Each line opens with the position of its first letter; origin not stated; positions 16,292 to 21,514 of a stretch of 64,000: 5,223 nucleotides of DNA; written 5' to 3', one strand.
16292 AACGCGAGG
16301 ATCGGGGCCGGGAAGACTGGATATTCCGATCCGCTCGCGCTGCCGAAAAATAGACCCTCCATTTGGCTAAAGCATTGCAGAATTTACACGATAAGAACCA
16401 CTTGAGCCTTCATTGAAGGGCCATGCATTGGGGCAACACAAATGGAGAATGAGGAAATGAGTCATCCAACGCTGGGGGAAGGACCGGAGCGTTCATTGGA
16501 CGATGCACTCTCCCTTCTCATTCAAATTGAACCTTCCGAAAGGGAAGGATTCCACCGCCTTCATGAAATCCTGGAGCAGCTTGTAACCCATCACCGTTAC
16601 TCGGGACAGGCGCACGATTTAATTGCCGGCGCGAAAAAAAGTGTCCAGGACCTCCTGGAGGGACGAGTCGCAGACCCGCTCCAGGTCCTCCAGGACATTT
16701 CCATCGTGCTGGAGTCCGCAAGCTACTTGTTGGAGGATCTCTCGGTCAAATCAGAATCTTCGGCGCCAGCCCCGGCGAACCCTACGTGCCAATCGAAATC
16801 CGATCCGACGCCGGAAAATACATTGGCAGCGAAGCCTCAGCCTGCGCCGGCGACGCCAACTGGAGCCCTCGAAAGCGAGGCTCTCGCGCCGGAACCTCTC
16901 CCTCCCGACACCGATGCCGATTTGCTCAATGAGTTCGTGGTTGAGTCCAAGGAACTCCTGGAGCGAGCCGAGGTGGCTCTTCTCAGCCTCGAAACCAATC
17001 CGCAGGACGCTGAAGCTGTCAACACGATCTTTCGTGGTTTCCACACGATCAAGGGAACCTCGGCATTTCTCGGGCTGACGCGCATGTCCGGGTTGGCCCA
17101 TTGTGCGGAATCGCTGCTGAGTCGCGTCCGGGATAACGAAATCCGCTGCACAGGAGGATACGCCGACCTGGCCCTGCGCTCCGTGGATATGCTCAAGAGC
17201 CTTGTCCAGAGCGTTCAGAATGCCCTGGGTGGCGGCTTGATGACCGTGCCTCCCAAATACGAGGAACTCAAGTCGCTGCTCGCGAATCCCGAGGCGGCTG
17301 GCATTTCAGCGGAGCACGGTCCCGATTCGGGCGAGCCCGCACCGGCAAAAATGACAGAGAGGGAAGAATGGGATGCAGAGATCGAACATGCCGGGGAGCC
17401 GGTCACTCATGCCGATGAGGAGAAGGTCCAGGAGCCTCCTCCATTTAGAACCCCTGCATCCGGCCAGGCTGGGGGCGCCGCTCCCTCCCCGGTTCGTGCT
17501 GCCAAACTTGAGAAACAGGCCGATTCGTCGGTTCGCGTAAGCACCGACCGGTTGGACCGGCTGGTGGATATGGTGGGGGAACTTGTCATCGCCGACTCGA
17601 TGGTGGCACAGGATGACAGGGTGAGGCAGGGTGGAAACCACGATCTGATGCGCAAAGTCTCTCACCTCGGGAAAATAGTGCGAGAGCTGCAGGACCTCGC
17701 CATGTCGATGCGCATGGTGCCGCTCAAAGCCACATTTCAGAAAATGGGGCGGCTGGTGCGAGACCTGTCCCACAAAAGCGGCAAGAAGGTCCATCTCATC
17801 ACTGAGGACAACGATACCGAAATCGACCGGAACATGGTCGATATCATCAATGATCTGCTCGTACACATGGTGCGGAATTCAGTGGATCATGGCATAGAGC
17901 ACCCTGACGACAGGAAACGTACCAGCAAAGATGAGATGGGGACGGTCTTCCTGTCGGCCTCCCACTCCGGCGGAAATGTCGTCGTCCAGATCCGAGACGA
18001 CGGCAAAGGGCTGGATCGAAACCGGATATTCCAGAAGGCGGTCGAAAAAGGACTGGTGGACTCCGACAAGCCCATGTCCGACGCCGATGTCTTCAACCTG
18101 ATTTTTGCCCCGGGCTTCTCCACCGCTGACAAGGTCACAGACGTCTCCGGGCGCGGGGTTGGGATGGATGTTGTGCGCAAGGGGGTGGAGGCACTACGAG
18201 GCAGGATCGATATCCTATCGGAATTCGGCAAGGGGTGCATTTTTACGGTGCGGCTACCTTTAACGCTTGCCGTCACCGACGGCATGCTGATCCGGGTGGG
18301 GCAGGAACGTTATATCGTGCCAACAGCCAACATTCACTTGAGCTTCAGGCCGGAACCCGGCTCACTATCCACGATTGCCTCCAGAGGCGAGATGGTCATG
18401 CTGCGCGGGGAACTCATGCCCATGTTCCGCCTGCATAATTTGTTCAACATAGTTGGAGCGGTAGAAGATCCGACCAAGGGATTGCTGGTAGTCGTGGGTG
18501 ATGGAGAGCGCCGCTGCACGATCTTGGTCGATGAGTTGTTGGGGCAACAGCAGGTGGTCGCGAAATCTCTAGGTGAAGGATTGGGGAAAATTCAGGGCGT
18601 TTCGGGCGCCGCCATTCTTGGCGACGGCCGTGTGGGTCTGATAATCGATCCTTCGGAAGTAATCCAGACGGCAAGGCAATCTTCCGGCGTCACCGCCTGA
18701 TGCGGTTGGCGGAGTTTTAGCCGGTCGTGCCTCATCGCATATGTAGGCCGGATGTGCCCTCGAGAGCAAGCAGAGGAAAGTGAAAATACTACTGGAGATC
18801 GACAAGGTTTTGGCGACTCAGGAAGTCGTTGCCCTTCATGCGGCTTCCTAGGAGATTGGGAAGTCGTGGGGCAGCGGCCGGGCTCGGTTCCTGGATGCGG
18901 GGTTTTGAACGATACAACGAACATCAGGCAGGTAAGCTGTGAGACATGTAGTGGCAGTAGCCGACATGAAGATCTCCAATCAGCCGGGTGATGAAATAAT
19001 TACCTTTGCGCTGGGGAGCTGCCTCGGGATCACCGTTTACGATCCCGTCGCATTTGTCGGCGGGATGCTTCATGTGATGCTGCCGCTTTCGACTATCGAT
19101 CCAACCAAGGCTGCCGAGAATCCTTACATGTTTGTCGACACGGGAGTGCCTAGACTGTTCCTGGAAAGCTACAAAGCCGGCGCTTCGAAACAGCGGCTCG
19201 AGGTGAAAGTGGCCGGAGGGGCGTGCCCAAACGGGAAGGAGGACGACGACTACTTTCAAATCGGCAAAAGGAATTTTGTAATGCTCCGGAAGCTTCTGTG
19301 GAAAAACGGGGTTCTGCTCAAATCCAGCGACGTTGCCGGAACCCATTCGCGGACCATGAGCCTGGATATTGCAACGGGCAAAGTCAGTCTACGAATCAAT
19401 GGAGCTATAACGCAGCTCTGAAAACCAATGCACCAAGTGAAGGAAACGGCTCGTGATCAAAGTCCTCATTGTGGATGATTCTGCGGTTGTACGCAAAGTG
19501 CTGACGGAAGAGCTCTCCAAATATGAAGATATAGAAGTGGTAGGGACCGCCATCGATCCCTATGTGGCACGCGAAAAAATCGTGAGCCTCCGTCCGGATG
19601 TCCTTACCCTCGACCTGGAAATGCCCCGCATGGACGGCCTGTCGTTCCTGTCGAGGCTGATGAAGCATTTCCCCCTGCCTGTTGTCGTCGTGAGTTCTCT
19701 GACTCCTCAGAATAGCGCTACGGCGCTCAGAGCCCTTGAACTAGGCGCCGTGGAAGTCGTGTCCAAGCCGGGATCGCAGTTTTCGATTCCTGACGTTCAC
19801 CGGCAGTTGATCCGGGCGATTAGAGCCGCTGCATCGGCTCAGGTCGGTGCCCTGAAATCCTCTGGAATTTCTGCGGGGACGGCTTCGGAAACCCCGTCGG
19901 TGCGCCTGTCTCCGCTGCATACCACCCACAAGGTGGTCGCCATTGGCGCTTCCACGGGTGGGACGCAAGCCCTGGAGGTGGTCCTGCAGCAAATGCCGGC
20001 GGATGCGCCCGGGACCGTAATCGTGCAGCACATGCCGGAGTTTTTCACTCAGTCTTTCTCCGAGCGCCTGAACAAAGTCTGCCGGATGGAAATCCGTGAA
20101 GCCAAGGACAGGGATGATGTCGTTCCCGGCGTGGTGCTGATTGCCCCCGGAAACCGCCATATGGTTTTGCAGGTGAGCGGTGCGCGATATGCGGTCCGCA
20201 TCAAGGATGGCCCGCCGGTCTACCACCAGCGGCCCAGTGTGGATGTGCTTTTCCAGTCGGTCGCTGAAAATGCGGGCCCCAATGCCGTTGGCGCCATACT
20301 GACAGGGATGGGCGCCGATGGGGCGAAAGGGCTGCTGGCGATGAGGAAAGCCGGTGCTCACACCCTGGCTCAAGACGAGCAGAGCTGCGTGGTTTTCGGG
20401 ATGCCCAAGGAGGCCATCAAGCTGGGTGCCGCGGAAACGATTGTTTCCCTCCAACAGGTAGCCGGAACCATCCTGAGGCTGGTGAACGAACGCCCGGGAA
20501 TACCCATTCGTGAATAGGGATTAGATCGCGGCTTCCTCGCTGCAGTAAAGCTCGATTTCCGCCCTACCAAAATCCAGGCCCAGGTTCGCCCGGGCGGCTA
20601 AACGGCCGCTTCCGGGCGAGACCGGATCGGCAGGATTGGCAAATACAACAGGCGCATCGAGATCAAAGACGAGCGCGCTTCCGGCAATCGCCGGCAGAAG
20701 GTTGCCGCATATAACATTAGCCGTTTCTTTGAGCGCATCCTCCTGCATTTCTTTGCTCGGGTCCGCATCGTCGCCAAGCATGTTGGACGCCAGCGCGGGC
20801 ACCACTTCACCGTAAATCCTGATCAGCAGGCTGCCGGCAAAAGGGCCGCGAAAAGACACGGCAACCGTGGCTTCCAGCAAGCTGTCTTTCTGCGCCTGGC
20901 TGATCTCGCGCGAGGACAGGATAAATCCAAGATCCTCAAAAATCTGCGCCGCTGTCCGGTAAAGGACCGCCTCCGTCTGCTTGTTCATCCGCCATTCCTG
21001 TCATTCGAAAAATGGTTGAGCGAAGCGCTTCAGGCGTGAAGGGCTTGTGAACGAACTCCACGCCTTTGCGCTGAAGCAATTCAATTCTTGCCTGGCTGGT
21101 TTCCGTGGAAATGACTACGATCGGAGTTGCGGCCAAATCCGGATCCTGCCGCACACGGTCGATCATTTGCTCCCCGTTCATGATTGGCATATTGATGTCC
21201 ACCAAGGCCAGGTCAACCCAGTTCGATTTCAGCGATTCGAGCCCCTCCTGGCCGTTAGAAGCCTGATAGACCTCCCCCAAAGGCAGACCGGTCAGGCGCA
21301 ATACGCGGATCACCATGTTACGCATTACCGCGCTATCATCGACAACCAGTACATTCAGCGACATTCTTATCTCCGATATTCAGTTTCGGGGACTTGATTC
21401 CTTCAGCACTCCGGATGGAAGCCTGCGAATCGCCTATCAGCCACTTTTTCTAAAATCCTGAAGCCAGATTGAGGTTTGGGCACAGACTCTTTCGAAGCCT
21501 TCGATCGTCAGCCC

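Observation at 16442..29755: Best candidate novel system: heme-sensing chemosensory pathway with three CheX, HDOD and a REC-pseudoREC-STAS output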

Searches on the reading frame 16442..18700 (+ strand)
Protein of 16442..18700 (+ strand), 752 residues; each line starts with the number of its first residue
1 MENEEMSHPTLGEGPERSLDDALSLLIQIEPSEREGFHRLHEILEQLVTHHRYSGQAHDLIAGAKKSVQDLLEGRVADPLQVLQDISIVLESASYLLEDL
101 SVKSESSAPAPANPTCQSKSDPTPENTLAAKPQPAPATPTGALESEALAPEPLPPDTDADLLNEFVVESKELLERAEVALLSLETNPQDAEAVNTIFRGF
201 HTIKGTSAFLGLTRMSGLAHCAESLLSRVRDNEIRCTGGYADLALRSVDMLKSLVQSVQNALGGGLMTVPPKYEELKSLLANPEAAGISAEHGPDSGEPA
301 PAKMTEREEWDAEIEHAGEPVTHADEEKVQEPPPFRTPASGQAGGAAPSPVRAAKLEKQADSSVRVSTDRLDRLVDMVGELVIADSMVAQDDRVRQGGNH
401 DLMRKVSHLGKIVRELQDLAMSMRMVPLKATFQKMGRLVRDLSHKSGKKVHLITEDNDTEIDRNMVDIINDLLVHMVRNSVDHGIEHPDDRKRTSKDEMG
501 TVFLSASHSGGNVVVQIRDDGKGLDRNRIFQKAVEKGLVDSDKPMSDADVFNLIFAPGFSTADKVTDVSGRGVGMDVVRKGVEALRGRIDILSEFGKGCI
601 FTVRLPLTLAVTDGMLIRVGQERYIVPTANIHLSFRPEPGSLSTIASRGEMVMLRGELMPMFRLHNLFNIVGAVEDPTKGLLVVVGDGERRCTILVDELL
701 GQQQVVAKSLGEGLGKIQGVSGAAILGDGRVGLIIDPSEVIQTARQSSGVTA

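Call 3: search_protein_families(library=pfam, proteins=[window:16442-18700:+], max_evalue=0.01)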
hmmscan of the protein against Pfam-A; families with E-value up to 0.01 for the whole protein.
window:16442-18700:+ (752 aa): 4 families
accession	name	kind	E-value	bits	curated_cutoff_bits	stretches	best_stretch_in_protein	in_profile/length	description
PF01584.24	CheW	-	1.3e-21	77.1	23.5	1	614-743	2-136/138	CheW-like domain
PF02518.31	HATPase_c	-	3.9e-18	66.3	26.4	1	471-608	4-110/111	Histidine kinase-, DNA gyrase B-, and HSP90-like ATPase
PF01627.28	Hpt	-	1e-14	55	24.6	1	160-251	1-74/84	Hpt domain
PF02895.20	H-kinase_dim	-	8.7e-14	52.2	23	1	362-423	2-68/68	Signal transducing histidine kinase, homodimeric domain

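Call 8: search_protein_families(library=ncbifam, proteins=[window:16442-18700:+], max_evalue=0.001)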
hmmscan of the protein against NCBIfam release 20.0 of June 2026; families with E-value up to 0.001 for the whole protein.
window:16442-18700:+ (752 aa): 20 families
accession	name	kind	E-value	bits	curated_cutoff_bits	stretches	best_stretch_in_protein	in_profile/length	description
NF007835.0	PRK10547.1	equivalog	2.4e-132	442.8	793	2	328-745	247-661/670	chemotaxis protein CheA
NF041336.1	CheA_Halo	equivalog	3.8e-117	392.6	950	2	353-736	283-662/666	chemotaxis protein CheA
NF007688.0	PRK10364.1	equivalog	4.9e-08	32.1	479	1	537-609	387-453/460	two-component system sensor histidine kinase ZraS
NF008298.1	PRK11086.1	subfamily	2.1e-07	29.8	520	1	547-607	470-525/529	DcuS/MalK family sensor histidine kinase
NF046044.1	PnpS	equivalog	2.6e-07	30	400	1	567-606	351-390/390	two-component system histidine kinase PnpS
NF008468.0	PRK11360.1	equivalog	5.2e-07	28.4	646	1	549-608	555-609/616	two-component system sensor histidine kinase AtoS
NF047874.1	MASE3_PAS_HK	subfamily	1.6e-06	27.2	560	1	559-616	575-634/655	MASE3 domain-containing sensor histidine kinase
NF010411.0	PRK13837.1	equivalog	1.7e-06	26.3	647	1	548-608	621-676/828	two-component system VirA-like sensor kinase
NF038348.1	T2SS_HK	subfamily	2.5e-06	26.2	450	1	539-607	509-573/574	histidine kinase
TIGR02916.1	PEP_his_kin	equivalog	5.6e-06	25.2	300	0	539-606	617-679/679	XrtA/PEP-CTERM system histidine kinase PrsK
TIGR02956.1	TMAO_torS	equivalog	1.2e-05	23.7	676.5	1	553-610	629-685/967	TMAO reductase system sensor histidine kinase/response regulator TorS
TIGR02966.1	phoR_proteo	equivalog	2.3e-05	23.6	334.2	0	566-605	294-333/333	phosphate regulon sensor histidine kinase PhoR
NF041947.1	LuxQ_Vibrio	equivalog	3.9e-05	21.7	1200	1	552-611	640-700/843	quorum-sensing autoinducer 2 sensor kinase/phosphatase LuxQ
NF052574.1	HisKinEspCMyxo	equivalog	5.4e-05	21.5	1200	1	547-607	580-637/785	serine histidine kinase EspC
NF041832.1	near_NosP_CTERM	subfamily_domain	0.00018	20.7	400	0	565-608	183-226/370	NahK/ErcS family hybrid sensor histidine kinase/response regulator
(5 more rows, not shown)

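Call 59: search_solved_structures(query=window:16442-18697:+, max_evalue=1e-10)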
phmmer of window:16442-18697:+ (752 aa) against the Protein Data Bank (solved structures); distinct sequences matched with E-value up to 1e-10: 14.
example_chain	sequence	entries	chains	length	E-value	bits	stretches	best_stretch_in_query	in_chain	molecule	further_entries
6s1k_A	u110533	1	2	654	5e-113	382.2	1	332-741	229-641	Chemotaxis protein CheA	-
8c5v_A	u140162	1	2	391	3.4e-102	346.4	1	361-740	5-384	Chemotaxis protein CheA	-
3ja6_C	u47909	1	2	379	7.4e-93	315.5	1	363-740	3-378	Chemotaxis protein CheA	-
1b3q_A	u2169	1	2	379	1.4e-92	314.6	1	363-740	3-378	PROTEIN (CHEMOTAXIS PROTEIN CHEA)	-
2ch4_A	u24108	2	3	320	3.6e-81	276.9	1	424-740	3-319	CHEMOTAXIS PROTEIN CHEA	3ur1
4jpb_A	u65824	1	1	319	7.5e-79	269.2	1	424-740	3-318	Chemotaxis protein CheA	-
4xiv_A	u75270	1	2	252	1.8e-68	235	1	361-608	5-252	Chemotaxis protein CheA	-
1i5d_A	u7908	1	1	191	4.7e-57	197.2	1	421-608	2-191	CHEMOTAXIS PROTEIN CHEA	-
1i58_A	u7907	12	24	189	9.2e-56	192.9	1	424-608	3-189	CHEMOTAXIS PROTEIN CHEA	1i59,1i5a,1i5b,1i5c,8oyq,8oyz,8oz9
6mi6_A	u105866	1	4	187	1.2e-55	192.5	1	423-607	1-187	Chemotaxis protein CheA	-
1tqg_A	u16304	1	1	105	7.4e-17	64.3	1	160-258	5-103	Chemotaxis protein cheA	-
2ld6_A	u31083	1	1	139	1.3e-16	63.6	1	161-259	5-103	Chemotaxis protein CheA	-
6ff6_A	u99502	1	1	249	5.2e-14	54.9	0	164-258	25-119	BRIC1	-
6fes_A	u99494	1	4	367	2.5e-13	52.7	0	162-252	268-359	D12_BRIC2, a synthetic protein,D12_BRIC2, a synthetic protein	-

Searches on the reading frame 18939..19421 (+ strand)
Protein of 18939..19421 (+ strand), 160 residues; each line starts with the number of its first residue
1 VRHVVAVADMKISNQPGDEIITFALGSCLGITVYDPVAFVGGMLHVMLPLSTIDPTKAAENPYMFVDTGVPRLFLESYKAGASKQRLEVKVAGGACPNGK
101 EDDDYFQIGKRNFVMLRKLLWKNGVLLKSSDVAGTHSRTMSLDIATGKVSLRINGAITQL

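Call 3: search_protein_families(library=pfam, proteins=[window:18939-19421:+], max_evalue=0.01)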
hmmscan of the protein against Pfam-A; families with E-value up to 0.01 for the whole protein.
window:18939-19421:+ (160 aa): 1 family
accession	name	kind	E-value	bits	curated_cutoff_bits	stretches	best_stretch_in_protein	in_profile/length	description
PF03975.18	CheD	-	1.7e-26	92.9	25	1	47-152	1-107/108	CheD chemotactic sensory transduction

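Call 8: search_protein_families(library=ncbifam, proteins=[window:18939-19421:+], max_evalue=0.001)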
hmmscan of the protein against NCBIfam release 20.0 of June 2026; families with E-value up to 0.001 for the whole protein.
window:18939-19421:+ (160 aa): 9 families
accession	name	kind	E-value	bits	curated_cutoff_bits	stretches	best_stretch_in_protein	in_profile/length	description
NF010015.0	PRK13490.1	equivalog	3.1e-31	108.6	251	1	5-156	8-157/162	chemoreceptor glutamine deamidase CheD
NF041119.1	CheD_Thtga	equivalog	9e-30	104.1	240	1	2-153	2-148/160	chemoreceptor glutamine deamidase/glutamate methylesterase CheD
NF010018.0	PRK13495.1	equivalog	6.2e-29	101.2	243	1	1-154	2-148/159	chemoreceptor glutamine deamidase CheD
NF010014.0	PRK13489.1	equivalog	9.6e-18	65.2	290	1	18-151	34-165/238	chemoreceptor glutamine deamidase CheD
NF010013.0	PRK13487.1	equivalog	1.5e-17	63.7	223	1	17-152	38-168/201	chemoreceptor glutamine deamidase CheD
NF010019.0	PRK13497.1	equivalog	1.9e-15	57.1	313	1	7-149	14-150/184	chemoreceptor glutamine deamidase CheD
NF010020.0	PRK13498.1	equivalog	2.5e-14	53.5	236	1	13-153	18-157/168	chemoreceptor glutamine deamidase CheD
NF010016.0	PRK13493.1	equivalog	2.4e-09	37.3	369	1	2-151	41-192/227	chemoreceptor glutamine deamidase CheD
NF010017.0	PRK13494.1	equivalog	3e-05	23.7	285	1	18-139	26-142/163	chemoreceptor glutamine deamidase CheD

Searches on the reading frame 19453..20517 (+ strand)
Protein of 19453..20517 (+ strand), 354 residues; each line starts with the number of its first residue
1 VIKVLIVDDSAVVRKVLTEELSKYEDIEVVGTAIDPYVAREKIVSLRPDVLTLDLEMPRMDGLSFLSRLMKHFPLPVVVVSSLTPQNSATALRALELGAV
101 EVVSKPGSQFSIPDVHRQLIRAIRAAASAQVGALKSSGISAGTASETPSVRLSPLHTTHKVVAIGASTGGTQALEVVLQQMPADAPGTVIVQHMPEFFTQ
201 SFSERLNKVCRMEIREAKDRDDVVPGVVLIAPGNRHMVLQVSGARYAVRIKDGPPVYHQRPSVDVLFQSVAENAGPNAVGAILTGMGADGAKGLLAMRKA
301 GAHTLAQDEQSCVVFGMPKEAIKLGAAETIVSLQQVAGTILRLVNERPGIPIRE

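Call 3: search_protein_families(library=pfam, proteins=[window:19453-20517:+], max_evalue=0.01)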
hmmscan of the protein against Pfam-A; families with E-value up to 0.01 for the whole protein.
window:19453-20517:+ (354 aa): 2 families
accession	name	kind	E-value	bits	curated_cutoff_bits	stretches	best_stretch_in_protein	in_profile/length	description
PF01339.22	CheB_methylest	-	1.7e-65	220.4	24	1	162-340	1-174/174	CheB methylesterase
PF00072.30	Response_reg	-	2.7e-20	73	30.2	1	4-109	1-103/111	Response regulator receiver domain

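Call 8: search_protein_families(library=ncbifam, proteins=[window:19453-20517:+], max_evalue=0.001)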
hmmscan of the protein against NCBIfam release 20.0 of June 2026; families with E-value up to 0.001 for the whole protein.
window:19453-20517:+ (354 aa): 63 families (the best 25 are shown)
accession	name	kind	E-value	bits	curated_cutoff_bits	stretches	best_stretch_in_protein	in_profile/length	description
NF001965.0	PRK00742.1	subfamily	1.4e-126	422.5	293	1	2-345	4-354/357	chemotaxis-specific protein-glutamate methyltransferase CheB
NF009206.0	PRK12555.1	subfamily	8.8e-119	396.4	342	1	2-346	1-338/340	chemotaxis-specific protein-glutamate methyltransferase CheB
TIGR02875.1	spore_0_A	equivalog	2.8e-16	59.5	200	1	2-124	3-126/262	sporulation transcription factor Spo0A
NF008677.0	PRK11697.1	equivalog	7.5e-16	58.2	246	1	1-110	1-106/238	two-component system response regulator BtsR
NF007969.0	PRK10693.1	equivalog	7.3e-14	51.5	329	1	3-110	9-113/337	two-component system response regulator RssB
NF011896.0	PRK15369.1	equivalog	7e-13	48.7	242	1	2-109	4-110/211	two component system response regulator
TIGR01818.1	ntrC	equivalog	1.3e-12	47.3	558.6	1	4-129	1-120/463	nitrogen regulation protein NR(I)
NF052445.1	RespRegMctR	equivalog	2.4e-12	46.7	300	1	2-157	2-147/205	two-component system response regulator MctR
NF045944.1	ResRegRpaBCyano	equivalog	9e-12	44.9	330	1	5-127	1-119/229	response regulator transcription factor RpaB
NF041733.1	resp_reg_CseB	equivalog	2.5e-11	43.4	350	1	3-129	2-124/228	two-component system response regulator CseB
NF007935.0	PRK10651.1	equivalog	2.8e-11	43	250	1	3-99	8-103/216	two-component system response regulator NarL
NF047785.1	respo_reg_MadR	equivalog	3.3e-11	42.9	300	1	2-129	1-123/209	MadR family response regulator transcription factor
NF045717.1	DVU0259_DivK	exception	5.9e-11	42.6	160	1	3-90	4-92/117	DVU0259 family response regulator domain-containing protein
NF008469.0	PRK11361.1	equivalog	6e-11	41.7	714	1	3-117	6-114/461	acetoacetate metabolism transcriptional regulator AtoC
NF040534.1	resp_reg_YycF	equivalog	2e-10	40.3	340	1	3-111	2-106/231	response regulator YycF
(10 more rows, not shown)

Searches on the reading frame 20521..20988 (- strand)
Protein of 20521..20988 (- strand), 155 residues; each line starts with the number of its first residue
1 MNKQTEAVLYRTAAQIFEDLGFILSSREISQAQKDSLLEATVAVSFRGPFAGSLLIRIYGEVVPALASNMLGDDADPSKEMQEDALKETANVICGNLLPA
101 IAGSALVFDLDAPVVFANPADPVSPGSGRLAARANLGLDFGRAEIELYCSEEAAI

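Call 3: search_protein_families(library=pfam, proteins=[window:20521-20988:-], max_evalue=0.01)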
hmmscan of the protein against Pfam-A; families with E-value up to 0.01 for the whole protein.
window:20521-20988:- (155 aa): 2 families
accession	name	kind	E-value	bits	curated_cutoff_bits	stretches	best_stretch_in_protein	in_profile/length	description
PF13690.11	CheX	-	2e-11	44.3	27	1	41-118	2-75/94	Chemotaxis phosphatase CheX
PF04509.17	CheC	-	0.0018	18.6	22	1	81-115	1-36/38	CheC-like family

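Call 8: search_protein_families(library=ncbifam, proteins=[window:20521-20988:-], max_evalue=0.001)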
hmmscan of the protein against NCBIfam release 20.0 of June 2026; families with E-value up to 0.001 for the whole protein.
window:20521-20988:- (155 aa): 0 families

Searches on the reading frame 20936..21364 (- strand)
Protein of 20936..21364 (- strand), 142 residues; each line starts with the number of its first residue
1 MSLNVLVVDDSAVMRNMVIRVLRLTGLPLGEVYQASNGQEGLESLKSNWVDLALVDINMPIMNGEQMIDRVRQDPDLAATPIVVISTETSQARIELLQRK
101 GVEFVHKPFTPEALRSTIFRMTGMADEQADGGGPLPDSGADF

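Call 3: search_protein_families(library=pfam, proteins=[window:20936-21364:-], max_evalue=0.01)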
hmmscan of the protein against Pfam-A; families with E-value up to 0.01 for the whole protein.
window:20936-21364:- (142 aa): 1 family
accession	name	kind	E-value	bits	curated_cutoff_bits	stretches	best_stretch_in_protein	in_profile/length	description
PF00072.30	Response_reg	-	5.4e-22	78.5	30.2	1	5-118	1-110/111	Response regulator receiver domain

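Call 8: search_protein_families(library=ncbifam, proteins=[window:20936-21364:-], max_evalue=0.001)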
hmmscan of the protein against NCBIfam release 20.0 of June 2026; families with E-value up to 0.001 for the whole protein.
window:20936-21364:- (142 aa): 85 families (the best 25 are shown)
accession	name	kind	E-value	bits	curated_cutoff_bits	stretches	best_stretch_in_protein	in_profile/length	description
NF047465.1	hybrid_HK_LvrA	exception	1e-21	76.7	1200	1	4-117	469-579/819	hybrid histidine kinase/response regulator LvrA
NF001965.0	PRK00742.1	subfamily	1.6e-16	60.5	293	1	2-113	3-113/357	chemotaxis-specific protein-glutamate methyltransferase CheB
NF007969.0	PRK10693.1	equivalog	6.8e-16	58.2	329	1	4-109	9-110/337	two-component system response regulator RssB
NF041945.1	LuxN_Vibrio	equivalog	1.4e-15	56.5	1550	1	4-119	722-832/839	quorum-sensing autoinducer 1 sensor kinase/phosphatase LuxN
NF007901.0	PRK10610.1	equivalog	3.2e-15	56.4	189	1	3-116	6-118/129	chemotaxis response regulator CheY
NF011874.0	PRK15347.1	equivalog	1.1e-14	53.5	852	1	2-118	690-806/921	two component system sensor kinase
NF045717.1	DVU0259_DivK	exception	2.3e-13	50.3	160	1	1-118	1-112/117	DVU0259 family response regulator domain-containing protein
NF045944.1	ResRegRpaBCyano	equivalog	2.7e-13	49.8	330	1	6-119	1-109/229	response regulator transcription factor RpaB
NF007135.0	PRK09581.1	equivalog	3.7e-13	49.1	474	1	1-118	1-116/457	PleD family two-component system response regulator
NF008318.0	PRK11107.1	equivalog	7.4e-13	47.5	890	1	2-123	667-786/920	two-component sensor histidine kinase BarA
NF041733.1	resp_reg_CseB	equivalog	2.6e-12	46.6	350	1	4-118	2-111/228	two-component system response regulator CseB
NF008469.0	PRK11361.1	equivalog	3.2e-12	45.9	714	1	4-121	6-119/461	acetoacetate metabolism transcriptional regulator AtoC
TIGR02154.1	PhoB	equivalog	3.8e-12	46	296.2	1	1-118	1-116/226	phosphate regulon transcriptional regulator PhoB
NF007935.0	PRK10651.1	equivalog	4.4e-12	45.6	250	1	4-118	8-120/216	two-component system response regulator NarL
NF041866.1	EpsW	equivalog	7.7e-12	44.9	200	1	4-115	7-118/131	exopolysaccharide biosynthesis response regulator EpsW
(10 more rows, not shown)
